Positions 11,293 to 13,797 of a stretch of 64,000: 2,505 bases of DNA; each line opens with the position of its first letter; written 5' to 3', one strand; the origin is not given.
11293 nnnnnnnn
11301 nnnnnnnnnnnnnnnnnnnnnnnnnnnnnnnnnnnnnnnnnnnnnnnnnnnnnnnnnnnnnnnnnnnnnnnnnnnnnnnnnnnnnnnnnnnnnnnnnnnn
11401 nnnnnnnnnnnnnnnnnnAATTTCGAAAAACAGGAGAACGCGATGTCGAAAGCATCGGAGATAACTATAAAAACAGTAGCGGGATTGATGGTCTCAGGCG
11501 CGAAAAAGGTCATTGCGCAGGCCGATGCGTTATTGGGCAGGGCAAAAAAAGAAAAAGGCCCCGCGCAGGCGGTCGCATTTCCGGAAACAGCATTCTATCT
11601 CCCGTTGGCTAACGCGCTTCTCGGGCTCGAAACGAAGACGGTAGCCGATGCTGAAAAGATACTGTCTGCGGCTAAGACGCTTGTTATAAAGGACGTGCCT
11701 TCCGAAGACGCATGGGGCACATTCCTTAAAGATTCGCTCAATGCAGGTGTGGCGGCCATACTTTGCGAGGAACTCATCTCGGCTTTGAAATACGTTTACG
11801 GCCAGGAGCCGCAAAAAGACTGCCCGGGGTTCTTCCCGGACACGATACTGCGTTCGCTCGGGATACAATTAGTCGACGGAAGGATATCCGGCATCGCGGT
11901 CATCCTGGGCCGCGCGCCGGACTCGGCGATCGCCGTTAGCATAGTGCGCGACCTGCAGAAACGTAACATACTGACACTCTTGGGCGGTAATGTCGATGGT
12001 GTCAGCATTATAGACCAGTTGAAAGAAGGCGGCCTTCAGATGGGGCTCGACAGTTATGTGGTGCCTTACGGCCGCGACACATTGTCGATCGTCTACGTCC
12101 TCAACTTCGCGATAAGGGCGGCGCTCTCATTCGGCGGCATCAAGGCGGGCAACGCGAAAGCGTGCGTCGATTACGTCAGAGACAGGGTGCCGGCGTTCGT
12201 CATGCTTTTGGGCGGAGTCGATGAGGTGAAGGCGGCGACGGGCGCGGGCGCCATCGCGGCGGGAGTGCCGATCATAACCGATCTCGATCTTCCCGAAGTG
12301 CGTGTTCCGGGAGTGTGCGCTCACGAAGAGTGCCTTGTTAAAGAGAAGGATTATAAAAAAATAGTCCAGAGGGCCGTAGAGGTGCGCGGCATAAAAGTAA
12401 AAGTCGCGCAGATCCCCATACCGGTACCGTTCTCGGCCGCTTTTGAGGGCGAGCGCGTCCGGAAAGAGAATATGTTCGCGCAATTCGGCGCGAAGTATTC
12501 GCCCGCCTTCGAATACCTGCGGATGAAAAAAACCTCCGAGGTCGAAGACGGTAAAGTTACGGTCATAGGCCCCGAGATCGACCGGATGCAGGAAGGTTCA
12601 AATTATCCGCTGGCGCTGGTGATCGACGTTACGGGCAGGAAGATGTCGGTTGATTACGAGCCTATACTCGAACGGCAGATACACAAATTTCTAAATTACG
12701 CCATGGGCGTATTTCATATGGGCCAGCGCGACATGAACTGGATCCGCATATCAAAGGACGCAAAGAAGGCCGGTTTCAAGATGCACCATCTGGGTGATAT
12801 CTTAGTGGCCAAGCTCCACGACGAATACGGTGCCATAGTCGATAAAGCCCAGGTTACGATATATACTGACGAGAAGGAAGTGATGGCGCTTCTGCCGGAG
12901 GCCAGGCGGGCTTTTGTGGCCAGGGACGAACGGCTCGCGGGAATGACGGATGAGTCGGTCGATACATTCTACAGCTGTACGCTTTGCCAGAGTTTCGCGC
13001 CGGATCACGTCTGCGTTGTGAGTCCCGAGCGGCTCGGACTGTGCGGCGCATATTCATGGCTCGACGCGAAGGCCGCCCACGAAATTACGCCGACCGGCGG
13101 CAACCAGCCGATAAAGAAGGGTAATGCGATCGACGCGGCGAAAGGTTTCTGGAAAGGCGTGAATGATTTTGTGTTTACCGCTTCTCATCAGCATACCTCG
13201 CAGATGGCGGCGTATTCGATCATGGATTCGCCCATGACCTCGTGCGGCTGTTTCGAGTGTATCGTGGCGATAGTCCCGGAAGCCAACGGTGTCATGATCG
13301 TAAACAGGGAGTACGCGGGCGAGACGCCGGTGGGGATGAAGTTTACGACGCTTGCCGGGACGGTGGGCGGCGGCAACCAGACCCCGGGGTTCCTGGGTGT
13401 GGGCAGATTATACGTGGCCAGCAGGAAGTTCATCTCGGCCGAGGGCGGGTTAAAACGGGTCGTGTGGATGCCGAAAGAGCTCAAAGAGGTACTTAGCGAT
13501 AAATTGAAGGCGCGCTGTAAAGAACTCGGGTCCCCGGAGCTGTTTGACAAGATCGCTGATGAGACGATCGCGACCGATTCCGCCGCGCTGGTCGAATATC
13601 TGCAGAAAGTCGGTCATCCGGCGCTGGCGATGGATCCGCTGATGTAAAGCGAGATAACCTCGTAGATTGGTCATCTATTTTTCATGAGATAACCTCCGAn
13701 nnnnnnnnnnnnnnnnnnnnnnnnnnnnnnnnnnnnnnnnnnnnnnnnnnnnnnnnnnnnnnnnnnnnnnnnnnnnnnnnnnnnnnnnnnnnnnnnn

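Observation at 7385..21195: Methyl-branch and carbonyl-branch Wood-Ljungdahl genes in one co-directional cluster, but no CODH catalytic subunit (acsA/cooS) in the window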

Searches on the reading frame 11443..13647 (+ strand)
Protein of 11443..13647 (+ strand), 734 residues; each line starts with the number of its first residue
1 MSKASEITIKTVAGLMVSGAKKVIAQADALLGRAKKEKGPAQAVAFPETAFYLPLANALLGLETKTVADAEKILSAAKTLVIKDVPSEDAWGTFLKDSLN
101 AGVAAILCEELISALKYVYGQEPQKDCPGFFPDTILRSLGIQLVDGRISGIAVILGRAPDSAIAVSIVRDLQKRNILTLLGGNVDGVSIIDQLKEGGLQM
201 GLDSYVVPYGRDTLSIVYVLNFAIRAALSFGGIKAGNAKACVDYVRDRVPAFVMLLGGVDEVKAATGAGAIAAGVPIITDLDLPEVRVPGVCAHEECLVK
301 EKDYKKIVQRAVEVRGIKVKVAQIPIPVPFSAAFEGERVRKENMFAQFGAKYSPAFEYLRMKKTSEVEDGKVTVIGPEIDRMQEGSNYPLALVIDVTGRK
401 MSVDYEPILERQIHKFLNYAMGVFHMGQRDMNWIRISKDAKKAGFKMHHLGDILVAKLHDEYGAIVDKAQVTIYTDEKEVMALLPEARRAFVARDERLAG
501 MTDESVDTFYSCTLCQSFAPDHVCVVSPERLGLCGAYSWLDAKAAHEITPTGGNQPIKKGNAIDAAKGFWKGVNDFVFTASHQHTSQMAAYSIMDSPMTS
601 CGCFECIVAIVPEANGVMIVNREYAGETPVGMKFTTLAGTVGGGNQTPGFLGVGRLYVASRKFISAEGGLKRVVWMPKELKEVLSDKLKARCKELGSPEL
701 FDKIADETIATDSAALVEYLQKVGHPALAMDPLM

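Call 3: search_protein_families(library=pfam, proteins=[window:11443-13647:+])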
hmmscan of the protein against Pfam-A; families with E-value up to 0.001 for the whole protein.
window:11443-13647:+ (734 aa): 3 families
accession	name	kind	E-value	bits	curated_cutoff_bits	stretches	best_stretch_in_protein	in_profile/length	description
PF19436.4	ACS_CODH_B_C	-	8.4e-124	412.4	25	1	492-734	2-245/245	ACS/CODH beta subunit C-terminal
PF03598.20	CdhC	-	8.4e-65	217.8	24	1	326-480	1-155/155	CO dehydrogenase/acetyl-CoA synthase complex beta subunit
PF18537.6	CODH_A_N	-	4e-19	68.9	32.2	1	31-118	4-83/83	Carbon monoxide dehydrogenase subunit alpha N-terminal domain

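Call 7: find_related_loci(query=window:11443-13647:+, collection=genome_contigs, flank=10000)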
Query window:11443-13647:+ (734 aa) in genome_contigs; peptide patterns used: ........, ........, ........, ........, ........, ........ (x = any residue, [..] = any of these).
600 stretches matched a pattern (row limit reached: there are more); 575 encode a relative of the query (tblastn E <= 1e-3); the best 80 are kept; 80 distinct loci.
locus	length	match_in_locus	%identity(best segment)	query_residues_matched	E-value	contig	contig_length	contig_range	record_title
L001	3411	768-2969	85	1-734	0e+0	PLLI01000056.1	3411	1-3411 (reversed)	MAG: Candidatus Omnitrophota bacterium isolate fen_1322 73.20120800_E3X.45_contig_110130, whole genome shotgun sequence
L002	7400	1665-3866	84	1-734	0e+0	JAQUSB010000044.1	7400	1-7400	MAG: Candidatus Omnitrophota bacterium isolate STD1_87 NODE_32868_length_7400_cov_4.264953_Sandtown_D1, whole genome sho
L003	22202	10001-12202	80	1-734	0e+0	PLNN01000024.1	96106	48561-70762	MAG: Candidatus Omnitrophota bacterium isolate fen_1320 73.20120800_E1X.39_contig_3412, whole genome shotgun sequence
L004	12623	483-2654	78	10-734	0e+0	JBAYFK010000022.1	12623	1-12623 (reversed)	MAG: Candidatus Omnitrophota bacterium isolate SO_2016_GW1_1 scaffold08786_OW334_2016, whole genome shotgun sequence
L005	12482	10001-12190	78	5-734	0e+0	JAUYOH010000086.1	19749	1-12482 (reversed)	MAG: Candidatus Omnitrophota bacterium isolate C4_maxbin.042 C4_k141_494272, whole genome shotgun sequence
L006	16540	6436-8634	81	2-734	0e+0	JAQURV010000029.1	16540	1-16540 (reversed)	MAG: Candidatus Omnitrophota bacterium isolate STD1_81 NODE_8313_length_16540_cov_3.051666_Sandtown_D1, whole genome sho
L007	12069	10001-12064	82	2-689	0e+0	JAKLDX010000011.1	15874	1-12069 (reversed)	MAG: Candidatus Omnitrophota bacterium isolate RA.bin12 RA.bin12_11, whole genome shotgun sequence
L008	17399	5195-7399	76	1-734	0e+0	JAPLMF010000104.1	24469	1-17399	MAG: Candidatus Omnitrophota bacterium isolate LacPavin_0419_WC70L_MAG_47_7 LacPavin_0419_WC70L_scaffold_449066, whole g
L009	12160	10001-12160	76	10-730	0e+0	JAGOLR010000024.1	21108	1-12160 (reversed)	MAG: Candidatus Omnitrophota bacterium isolate Go_SlDig_bin_236 Go_SlDig_7078_length_21108_cov_4.629284, whole genome sh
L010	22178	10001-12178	75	5-734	0e+0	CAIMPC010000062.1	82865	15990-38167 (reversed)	MAG: Candidatus Omnitrophica bacterium isolate AM5_bin-0158 genome assembly, contig: bin-0158:62/73, whole genome shotgu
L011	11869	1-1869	81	112-734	0e+0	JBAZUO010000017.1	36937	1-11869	MAG: Candidatus Omnitrophota bacterium isolate SO_2017_GW1_230 NODE_5177_length_36937_cov_1.258897_OW334_2017, whole gen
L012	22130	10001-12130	64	23-734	0e+0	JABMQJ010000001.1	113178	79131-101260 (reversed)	MAG: Candidatus Omnitrophota bacterium isolate bin.346 k141_100784, whole genome shotgun sequence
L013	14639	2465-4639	61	10-734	0e+0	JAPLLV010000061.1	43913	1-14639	MAG: Candidatus Omnitrophota bacterium isolate LacPavin_0920_WC90_MAG_47_10 LacPavin_0920_WC90_scaffold_1278901, whole g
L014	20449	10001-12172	63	10-734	0e+0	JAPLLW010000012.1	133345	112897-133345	MAG: Candidatus Omnitrophota bacterium isolate LacPavin_0419_WC70L_MAG_40_11 LacPavin_0419_WC70L_scaffold_936737, whole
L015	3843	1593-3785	61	2-734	0e+0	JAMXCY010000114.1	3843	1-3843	MAG: Candidatus Omnitrophota bacterium isolate MohnsGC05_bin023 NODE_118_length_3843_cov_5.557355, whole genome shotgun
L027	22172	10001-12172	61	10-734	0e+0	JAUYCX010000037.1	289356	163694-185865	MAG: Candidatus Omnitrophota bacterium isolate C20_maxbin.112_sub C20_k141_141171, whole genome shotgun sequence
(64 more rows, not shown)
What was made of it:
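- Tried and rejected: It was rejected because all the top AcsB matches are Omnitrophota MAGs (call 7), and metF and acsE are present.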

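Call 14: search_protein_families(library=pfam, proteins=[L027:5607-6368:+, L027:6368-8281:+, L027:8294-8758:+, L027:8713-10002:+, L027:12208-13083:+, L027:13116-15686:+, L027:15875-17287:+, L012:6187-8100:+, L012:8103-8603:+, L012:8627-9937:+])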
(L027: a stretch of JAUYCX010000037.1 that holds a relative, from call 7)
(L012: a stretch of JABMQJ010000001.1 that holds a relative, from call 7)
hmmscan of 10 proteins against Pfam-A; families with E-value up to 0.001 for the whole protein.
L027:5607-6368:+ (253 aa): 7 families
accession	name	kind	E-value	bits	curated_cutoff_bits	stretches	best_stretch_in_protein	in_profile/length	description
PF01656.29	CbiA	-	2.4e-15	57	25.4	1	4-213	3-100/125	CobQ/CobB/MinD/ParA nucleotide binding domain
PF13614.12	AAA_31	-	2.7e-11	44.2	27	1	5-172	6-155/177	AAA domain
PF10609.15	ParA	-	6.8e-11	42.5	27.1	1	5-37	9-41/246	NUBPL iron-transfer P-loop NTPase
PF02374.21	ArsA_ATPase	-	9.8e-11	41.8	24.3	1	3-42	4-43/305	Anion-transporting ATPase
PF00142.24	Fer4_NifH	-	5.2e-07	29.9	25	1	1-46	1-47/271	4Fe-4S iron sulfur cluster binding proteins, NifH/frxC family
PF06564.18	CBP_BcsQ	-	2.4e-06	27.7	21.3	1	3-49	4-51/234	Cellulose biosynthesis protein BcsQ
PF13479.12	AAA_24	-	2.1e-05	24.9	27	1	2-116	4-81/195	AAA domain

L027:6368-8281:+ (637 aa): 1 family
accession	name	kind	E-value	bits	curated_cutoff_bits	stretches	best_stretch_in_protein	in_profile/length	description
PF03063.25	Prismane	-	8.3e-175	582.7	27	1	47-610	1-512/513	Prismane/CO dehydrogenase family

L027:8294-8758:+ (154 aa): 11 families
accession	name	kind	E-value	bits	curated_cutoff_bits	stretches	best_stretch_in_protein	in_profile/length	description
PF13247.11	Fer4_11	-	3.1e-18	66.2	26.2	1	55-139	6-95/100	4Fe-4S dicluster domain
PF12838.12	Fer4_7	-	2.1e-12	47.7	27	2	59-106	2-52/52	4Fe-4S dicluster domain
PF12837.12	Fer4_6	-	2.4e-12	46.6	25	1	87-107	4-24/24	4Fe-4S binding domain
PF00037.32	Fer4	-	2.4e-10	40.2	21.1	1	86-107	2-23/24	4Fe-4S binding domain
PF13187.11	Fer4_9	-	1.5e-07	31.7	27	2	58-107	1-52/52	4Fe-4S dicluster domain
PF13237.11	Fer4_10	-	1.6e-07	31.5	25.5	2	85-135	2-53/53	4Fe-4S dicluster domain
PF12797.12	Fer4_2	-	3e-07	30.4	24.5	1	85-104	3-22/22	4Fe-4S binding domain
PF14697.11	Fer4_21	-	1.5e-06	28.6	35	1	59-107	8-57/59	4Fe-4S dicluster domain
PF25160.1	LdpA_Fe-S-bd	-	0.00012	22.3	27.6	1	61-109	4-45/49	LdpA Fe-S cluster-binding domain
PF13484.11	Fer4_16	-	0.00024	22.2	30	0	91-114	1-23/66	4Fe-4S double cluster binding domain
PF13183.11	Fer4_8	-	0.0003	21.7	27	0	8-72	2-65/68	4Fe-4S dicluster domain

L027:8713-10002:+ (429 aa): 9 families
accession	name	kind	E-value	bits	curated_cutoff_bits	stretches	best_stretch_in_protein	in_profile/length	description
PF07992.20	Pyr_redox_2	-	3.2e-59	201.2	26.1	1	13-310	1-291/291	Pyridine nucleotide-disulphide oxidoreductase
PF00070.33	Pyr_redox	-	6.5e-21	75.1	22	1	157-232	3-79/82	Pyridine nucleotide-disulphide oxidoreductase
PF18267.7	Rubredoxin_C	-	3.3e-16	59.5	25.9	1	331-398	3-70/70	Rubredoxin NAD+ reductase C-terminal domain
PF13738.12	Pyr_redox_3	-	8.6e-13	48.6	30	1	155-284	166-305/305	Pyridine nucleotide-disulphide oxidoreductase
PF01266.30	DAO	-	1.9e-09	38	27.9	0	157-185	3-31/353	FAD dependent oxidoreductase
PF03486.20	HI0933_like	-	1.7e-06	28.2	50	0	156-191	3-38/244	HI0933-like protein Rossmann domain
PF13450.12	NAD_binding_8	-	3.1e-05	24.6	21.9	0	158-184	1-27/68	NAD(P)-binding Rossmann-like domain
PF00890.30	FAD_binding_2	-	6.5e-05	22.7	20.4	0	158-188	4-34/414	FAD binding domain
PF01134.28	GIDA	-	0.00058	19.5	22.1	0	157-192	3-38/391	Glucose inhibited division protein A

L027:12208-13083:+ (291 aa): 14 families
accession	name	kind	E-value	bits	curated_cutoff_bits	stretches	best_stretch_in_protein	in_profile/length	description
PF07719.23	TPR_2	-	2.7e-19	68.1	27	0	201-234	1-34/34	Tetratricopeptide repeat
PF00515.34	TPR_1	-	2.6e-14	52.8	27.8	1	48-77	5-34/34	Tetratricopeptide repeat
PF13414.12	TPR_11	-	3.3e-14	52.7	26.8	1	58-87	8-37/42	TPR repeat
PF13431.12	TPR_17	-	1.8e-10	40.7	24.4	1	100-131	1-32/34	Tetratricopeptide repeat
PF13428.12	TPR_14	-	4.3e-09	36.6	23.5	0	56-85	13-42/44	Tetratricopeptide repeat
PF13181.12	TPR_8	-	2.5e-08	33.9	25.7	0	50-76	7-33/34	Tetratricopeptide repeat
PF14559.12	TPR_19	-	2.1e-07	31.6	25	0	58-85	5-32/68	Tetratricopeptide repeat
PF13424.12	TPR_12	-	5.2e-07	30.2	30.1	0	108-139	40-72/77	Tetratricopeptide repeat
PF23914.1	TPR_CcmH_CycH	-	9.3e-06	26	42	0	57-132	63-141/158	Cytochrome c-type biogenesis protein H TPR domain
PF13432.12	TPR_16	-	1e-05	26.3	32.7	0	58-107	11-60/65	Tetratricopeptide repeat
PF13176.12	TPR_7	-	1.3e-05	25.3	27.9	0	114-140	1-29/36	Tetratricopeptide repeat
PF10373.15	EST1_DNA_bind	-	0.00011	22.2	22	1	63-120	1-58/282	Est1 DNA/RNA binding domain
PF10579.15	Rapsyn_N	-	0.00014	22.3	23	0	200-233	5-38/80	Rapsyn N-terminal myristoylation and linker region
PF13371.12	TPR_9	-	0.00026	21.4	35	0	42-76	27-61/73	Tetratricopeptide repeat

L027:13116-15686:+ (856 aa): 5 families
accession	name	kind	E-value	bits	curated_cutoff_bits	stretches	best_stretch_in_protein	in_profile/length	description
PF00476.26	DNA_pol_A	-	2.1e-162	540.8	34.3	1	476-852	2-381/381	DNA polymerase family A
PF02739.22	5_3_exonuc_N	-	5.1e-56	189.3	34.3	1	5-167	1-164/164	5'-3' exonuclease, N-terminal resolvase-like domain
PF01367.25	5_3_exonuc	-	2.1e-29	102.3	40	1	169-263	2-96/97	5'-3' exonuclease, C-terminal SAM fold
PF01612.26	DNA_pol_A_exo1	-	1.4e-09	38.5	23.6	1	295-415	2-129/173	3'-5' exonuclease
PF22619.2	DNA_polI_exo1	-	9.4e-09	35.6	27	1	352-413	39-100/140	DNA polymerase I, ribonuclease H-like domain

L027:15875-17287:+ (470 aa): 4 families
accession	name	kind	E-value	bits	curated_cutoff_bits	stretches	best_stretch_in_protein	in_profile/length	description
PF08323.17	Glyco_transf_5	-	5.8e-89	298.3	22.7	1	2-228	1-238/239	Starch synthase catalytic domain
PF00534.26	Glycos_transf_1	-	7.4e-17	61.9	26.4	1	280-425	10-152/172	Glycosyl transferases group 1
PF13692.12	Glyco_trans_1_4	-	2e-12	48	27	1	286-401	2-118/142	Glycosyl transferases group 1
PF13439.12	Glyco_transf_4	-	3.7e-05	24.3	28.5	1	29-216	14-150/170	Glycosyltransferase Family 4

L012:6187-8100:+ (637 aa): 1 family
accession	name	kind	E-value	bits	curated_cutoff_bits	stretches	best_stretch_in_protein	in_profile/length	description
PF03063.25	Prismane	-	5.1e-170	566.9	27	1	41-604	1-512/513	Prismane/CO dehydrogenase family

L012:8103-8603:+ (166 aa): 9 families
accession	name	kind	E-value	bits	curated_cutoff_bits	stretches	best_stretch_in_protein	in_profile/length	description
PF13247.11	Fer4_11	-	6.1e-18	65.3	26.2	1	66-152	7-98/100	4Fe-4S dicluster domain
PF12838.12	Fer4_7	-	1.1e-10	42.2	27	2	68-116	1-52/52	4Fe-4S dicluster domain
PF13187.11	Fer4_9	-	1.1e-09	38.5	27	2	101-148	1-51/52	4Fe-4S dicluster domain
PF12837.12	Fer4_6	-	6.6e-09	35.7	25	1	98-117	5-24/24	4Fe-4S binding domain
PF00037.32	Fer4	-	3.1e-08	33.5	21.1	1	98-117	4-23/24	4Fe-4S binding domain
PF14697.11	Fer4_21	-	1.6e-06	28.6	35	2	68-116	7-56/59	4Fe-4S dicluster domain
PF13484.11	Fer4_16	-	3.8e-06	28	30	0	101-123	1-22/66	4Fe-4S double cluster binding domain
PF13237.11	Fer4_10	-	1.6e-05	25.2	25.5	0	68-113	8-53/53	4Fe-4S dicluster domain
PF25160.1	LdpA_Fe-S-bd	-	0.00067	19.8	27.6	1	74-118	6-44/49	LdpA Fe-S cluster-binding domain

L012:8627-9937:+ (436 aa): 9 families
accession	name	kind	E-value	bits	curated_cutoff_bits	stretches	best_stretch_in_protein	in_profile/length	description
PF07992.20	Pyr_redox_2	-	2e-65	221.6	26.1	1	9-305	2-291/291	Pyridine nucleotide-disulphide oxidoreductase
PF00070.33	Pyr_redox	-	1.2e-16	61.4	22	1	151-228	2-80/82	Pyridine nucleotide-disulphide oxidoreductase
PF18267.7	Rubredoxin_C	-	2.3e-14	53.5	25.9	1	326-392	3-70/70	Rubredoxin NAD+ reductase C-terminal domain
PF13738.12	Pyr_redox_3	-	2.5e-06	27.4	30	0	75-262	94-286/305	Pyridine nucleotide-disulphide oxidoreductase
PF13450.12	NAD_binding_8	-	5.4e-06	27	21.9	0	12-38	1-25/68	NAD(P)-binding Rossmann-like domain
PF03486.20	HI0933_like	-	6.6e-06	26.2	50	0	9-35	2-28/244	HI0933-like protein Rossmann domain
PF01266.30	DAO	-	2.9e-05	24.2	27.9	0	151-201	2-52/353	FAD dependent oxidoreductase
PF00890.30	FAD_binding_2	-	4.2e-05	23.4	20.4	0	151-185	2-36/414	FAD binding domain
PF02254.24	TrkA_N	-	0.00013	22.7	23.8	0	151-200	1-50/116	TrkA-N domain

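Call 15: find_encoding_contigs(protein=window:11443-13647:+, flank=10000, max_places=6)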
Protein window:11443-13647:+ (734 aa): no gene with exactly this product is on record in the collection.
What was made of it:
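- Tried and rejected: Looking up the window's AcsB to find the source contig returned nothing on record (call 15).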

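Call 20: search_protein_families(library=ncbifam, proteins=[window:11443-13647:+, L027:5607-6368:+], max_evalue=0.01)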
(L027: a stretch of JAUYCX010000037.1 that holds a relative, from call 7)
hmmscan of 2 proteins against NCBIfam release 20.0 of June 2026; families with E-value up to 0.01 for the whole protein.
window:11443-13647:+ (734 aa): 4 families
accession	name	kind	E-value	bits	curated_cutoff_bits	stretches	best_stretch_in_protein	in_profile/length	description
NF040764.1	CODH_ACS_al_bet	equivalog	0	1012.8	800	1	18-734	2-705/705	acetyl-CoA decarbonylase/synthase complex subunit alpha/beta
NF007078.0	PRK09529.1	subfamily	2.4e-298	991.2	809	1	10-734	3-710/710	bifunctional acetyl-CoA decarbonylase/synthase complex subunit alpha/beta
NF003379.0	PRK04456.1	domain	2.4e-139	465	372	1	326-728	5-399/464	acetyl-CoA decarbonylase/synthase complex subunit beta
TIGR00316.1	cdhC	equivalog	2.2e-131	438.8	355.95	1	326-728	5-396/460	CO dehydrogenase/CO-methylating acetyl-CoA synthase complex subunit beta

L027:5607-6368:+ (253 aa): 28 families (the best 25 are shown)
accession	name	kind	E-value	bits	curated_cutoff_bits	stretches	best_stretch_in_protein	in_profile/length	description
TIGR01969.1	minD_arch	subfamily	4.8e-14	52.1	201.75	2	5-50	6-52/251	cell division ATPase MinD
TIGR03371.1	cellulose_yhjQ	equivalog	1.4e-13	50.9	157.85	1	3-49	4-51/246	cellulose biosynthesis protein BcsQ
TIGR01968.1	minD_bact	equivalog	1.1e-12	47.9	212.9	2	6-49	8-52/261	septum site-determining protein MinD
NF041546.1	ParA_partition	equivalog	4.4e-12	46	180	1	6-40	6-40/203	ParA family partition ATPase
TIGR00345.1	GET3_arsA_TRC40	subfamily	1.4e-10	41.2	135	1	5-46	2-43/299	TRC40/GET3/ArsA family transport-energizing ATPase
NF041136.1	MrpORP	equivalog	2.1e-10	40.5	450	2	5-37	11-43/365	iron-sulfur cluster carrier protein MrpORP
TIGR01281.1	DPOR_bchL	equivalog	2.2e-09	37.1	345.15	1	1-201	1-183/268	ferredoxin:protochlorophyllide reductase (ATP-dependent) iron-sulfur ATP-binding protein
TIGR04291.1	arsen_driv_ArsA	equivalog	4.1e-08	32.4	650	1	5-67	8-70/565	arsenical pump-driving ATPase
NF033200.1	F430_CfbC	exception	5.3e-08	32.5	402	1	2-46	2-46/260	Ni-sirohydrochlorin a,c-diamide reductive cyclase ATP-dependent reductase subunit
NF009702.0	PRK13231.1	equivalog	2.6e-07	30.1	427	1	2-46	4-47/264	nitrogenase reductase-like protein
NF008079.0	PRK10818.1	equivalog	1.1e-06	28.2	508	1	4-46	7-50/270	septum site-determining protein MinD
NF053621.1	ATPseBagBMYCTU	equivalog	1.2e-06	27.9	521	1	5-53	17-65/371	ATPase BagB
NF009701.0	PRK13230.1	subfamily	1.7e-06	27.3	350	1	2-46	3-47/291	nitrogenase reductase-like protein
TIGR01287.1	nifH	equivalog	3.8e-06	26.4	394.35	1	2-41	2-41/275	nitrogenase iron protein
NF041417.1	ArsA_halo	exception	1.2e-05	24.2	800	1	5-69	338-401/617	arsenical pump-driving ATPase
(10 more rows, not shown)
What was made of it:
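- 11443..13647 (+): acsB, bacterial-type acetyl-CoA synthase (734 aa, three domains, A-cluster ligands intact, cooS-less type of N-domain). Pfam and NCBIfam (calls 3, 20).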
